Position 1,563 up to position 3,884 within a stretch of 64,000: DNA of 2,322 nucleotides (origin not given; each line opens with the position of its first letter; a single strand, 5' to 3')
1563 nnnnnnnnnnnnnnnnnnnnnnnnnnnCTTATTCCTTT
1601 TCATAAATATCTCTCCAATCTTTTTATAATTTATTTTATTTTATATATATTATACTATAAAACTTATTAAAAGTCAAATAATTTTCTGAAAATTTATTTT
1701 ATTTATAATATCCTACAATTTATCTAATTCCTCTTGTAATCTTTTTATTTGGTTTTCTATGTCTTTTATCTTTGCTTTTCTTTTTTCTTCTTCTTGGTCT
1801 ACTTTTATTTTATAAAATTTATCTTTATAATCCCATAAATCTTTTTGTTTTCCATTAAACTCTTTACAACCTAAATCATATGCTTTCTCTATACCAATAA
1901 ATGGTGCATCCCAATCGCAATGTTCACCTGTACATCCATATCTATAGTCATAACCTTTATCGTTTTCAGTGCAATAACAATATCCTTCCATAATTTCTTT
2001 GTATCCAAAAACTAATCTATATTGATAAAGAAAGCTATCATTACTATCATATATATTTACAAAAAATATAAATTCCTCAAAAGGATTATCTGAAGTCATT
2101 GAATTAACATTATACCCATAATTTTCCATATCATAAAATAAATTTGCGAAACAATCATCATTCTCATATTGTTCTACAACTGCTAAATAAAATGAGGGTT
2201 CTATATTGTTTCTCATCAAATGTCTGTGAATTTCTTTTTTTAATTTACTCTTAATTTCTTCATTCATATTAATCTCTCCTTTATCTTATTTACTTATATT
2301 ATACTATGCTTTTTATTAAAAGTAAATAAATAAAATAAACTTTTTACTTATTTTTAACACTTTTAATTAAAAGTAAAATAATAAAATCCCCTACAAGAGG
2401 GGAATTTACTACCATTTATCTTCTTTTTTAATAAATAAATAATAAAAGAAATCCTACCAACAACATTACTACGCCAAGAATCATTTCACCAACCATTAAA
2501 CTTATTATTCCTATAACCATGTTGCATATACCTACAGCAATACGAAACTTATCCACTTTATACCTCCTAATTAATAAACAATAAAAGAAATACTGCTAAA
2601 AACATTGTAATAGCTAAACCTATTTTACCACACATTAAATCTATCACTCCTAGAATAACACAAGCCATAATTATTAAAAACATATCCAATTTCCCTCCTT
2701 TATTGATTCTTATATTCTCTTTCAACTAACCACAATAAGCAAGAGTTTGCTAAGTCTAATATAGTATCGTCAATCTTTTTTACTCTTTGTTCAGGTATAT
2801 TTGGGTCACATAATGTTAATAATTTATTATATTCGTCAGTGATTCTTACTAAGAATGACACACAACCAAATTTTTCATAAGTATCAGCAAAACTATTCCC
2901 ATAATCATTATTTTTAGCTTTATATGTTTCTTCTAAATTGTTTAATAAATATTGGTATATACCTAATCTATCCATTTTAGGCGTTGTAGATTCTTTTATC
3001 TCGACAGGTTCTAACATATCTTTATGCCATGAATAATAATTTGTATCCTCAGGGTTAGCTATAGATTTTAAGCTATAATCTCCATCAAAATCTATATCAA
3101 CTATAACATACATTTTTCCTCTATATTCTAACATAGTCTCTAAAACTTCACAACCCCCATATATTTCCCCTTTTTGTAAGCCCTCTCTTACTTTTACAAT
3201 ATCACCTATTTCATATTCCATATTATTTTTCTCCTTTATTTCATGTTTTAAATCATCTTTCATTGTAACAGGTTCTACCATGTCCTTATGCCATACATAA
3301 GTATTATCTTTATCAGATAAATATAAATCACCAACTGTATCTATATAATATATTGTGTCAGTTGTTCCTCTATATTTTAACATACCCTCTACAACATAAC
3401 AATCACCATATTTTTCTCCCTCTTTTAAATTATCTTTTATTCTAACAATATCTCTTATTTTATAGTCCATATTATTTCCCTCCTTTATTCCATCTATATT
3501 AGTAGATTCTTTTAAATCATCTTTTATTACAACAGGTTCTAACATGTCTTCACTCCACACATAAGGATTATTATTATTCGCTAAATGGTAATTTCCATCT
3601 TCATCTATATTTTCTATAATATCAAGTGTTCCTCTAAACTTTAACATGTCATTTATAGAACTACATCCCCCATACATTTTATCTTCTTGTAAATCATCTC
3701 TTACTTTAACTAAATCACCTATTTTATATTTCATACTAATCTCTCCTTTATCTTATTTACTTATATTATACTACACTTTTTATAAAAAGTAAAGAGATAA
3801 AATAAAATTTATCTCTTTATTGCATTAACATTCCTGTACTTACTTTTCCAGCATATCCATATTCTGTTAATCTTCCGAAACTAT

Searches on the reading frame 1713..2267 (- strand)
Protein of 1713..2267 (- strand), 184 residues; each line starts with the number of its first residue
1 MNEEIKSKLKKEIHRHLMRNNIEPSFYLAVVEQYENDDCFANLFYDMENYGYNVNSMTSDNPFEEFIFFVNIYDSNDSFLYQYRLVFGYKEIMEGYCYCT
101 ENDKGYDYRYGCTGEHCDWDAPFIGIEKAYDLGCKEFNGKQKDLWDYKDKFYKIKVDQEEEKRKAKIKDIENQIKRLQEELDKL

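Call 26: search_protein_families(library=pfam, alignment_id=A2, max_evalue=0.001)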
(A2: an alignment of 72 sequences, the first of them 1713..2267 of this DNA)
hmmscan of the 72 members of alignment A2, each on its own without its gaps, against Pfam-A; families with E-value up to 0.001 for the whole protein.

A. member 1, window:1713-2267:- (184 aa): 0 families

B. families by the number of members that match (of 72 scanned): 27 families (the first 25 are shown)
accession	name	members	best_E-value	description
PF10263.15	SprT-like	2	1.3e-12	SprT-like family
PF22822.1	MrpR_N_CB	2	6.5e-07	MrpR, N-terminal core-binding domain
PF04545.22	Sigma70_r4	2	2.6e-06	Sigma-70, region 4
PF04542.20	Sigma70_r2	2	5.2e-06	Sigma-70 region 2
PF25682.1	Phage_VG64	1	5.7e-47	Mycobacterium phage VG64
PF19062.5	DUF5758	1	6.8e-39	Family of unknown function (DUF5758)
PF00589.27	Phage_integrase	1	1.5e-25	Phage integrase family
PF00805.28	Pentapeptide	1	1.8e-21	Pentapeptide repeats (8 copies)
PF23864.1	DUF7222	1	7.4e-19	Domain of unknown function (DUF7222)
PF03374.19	ANT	1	2.9e-18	Phage antirepressor protein KilAC domain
PF18475.7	PIN7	1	3.2e-18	PIN domain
PF09643.15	YopX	1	4.3e-17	YopX protein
PF06941.18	NT5C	1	3.7e-16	5' nucleotidase, deoxy (Pyrimidine), cytosolic type C protein (NT5C)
PF10543.14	ORF6N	1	1.2e-11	ORF6N domain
PF13599.13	Pentapeptide_4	1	2.8e-07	Pentapeptide repeat region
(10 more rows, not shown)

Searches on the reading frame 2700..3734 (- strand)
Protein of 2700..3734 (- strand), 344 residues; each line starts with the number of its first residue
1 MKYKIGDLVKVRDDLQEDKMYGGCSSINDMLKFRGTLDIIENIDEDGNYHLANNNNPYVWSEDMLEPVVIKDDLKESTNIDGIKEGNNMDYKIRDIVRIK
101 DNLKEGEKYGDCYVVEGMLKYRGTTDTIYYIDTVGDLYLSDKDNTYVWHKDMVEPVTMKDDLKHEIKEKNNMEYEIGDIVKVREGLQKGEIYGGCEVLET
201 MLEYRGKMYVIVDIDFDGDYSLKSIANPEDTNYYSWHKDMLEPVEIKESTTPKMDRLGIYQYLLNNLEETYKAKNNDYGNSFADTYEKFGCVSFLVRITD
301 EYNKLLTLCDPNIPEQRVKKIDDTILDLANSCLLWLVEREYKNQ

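Call 15: search_protein_families(library=pfam, proteins=[window:2700-3734:-], max_evalue=0.01)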
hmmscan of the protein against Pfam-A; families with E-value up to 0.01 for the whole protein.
window:2700-3734:- (344 aa): 2 families
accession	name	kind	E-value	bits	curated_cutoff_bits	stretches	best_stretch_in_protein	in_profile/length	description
PF18346.7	SH3_15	-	0.0014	19.3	24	0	3-47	1-47/67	Mind bomb SH3 repeat domain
PF24699.1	DUF7663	-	0.0058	16.6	27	0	173-217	168-213/225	Domain of unknown function (DUF7663)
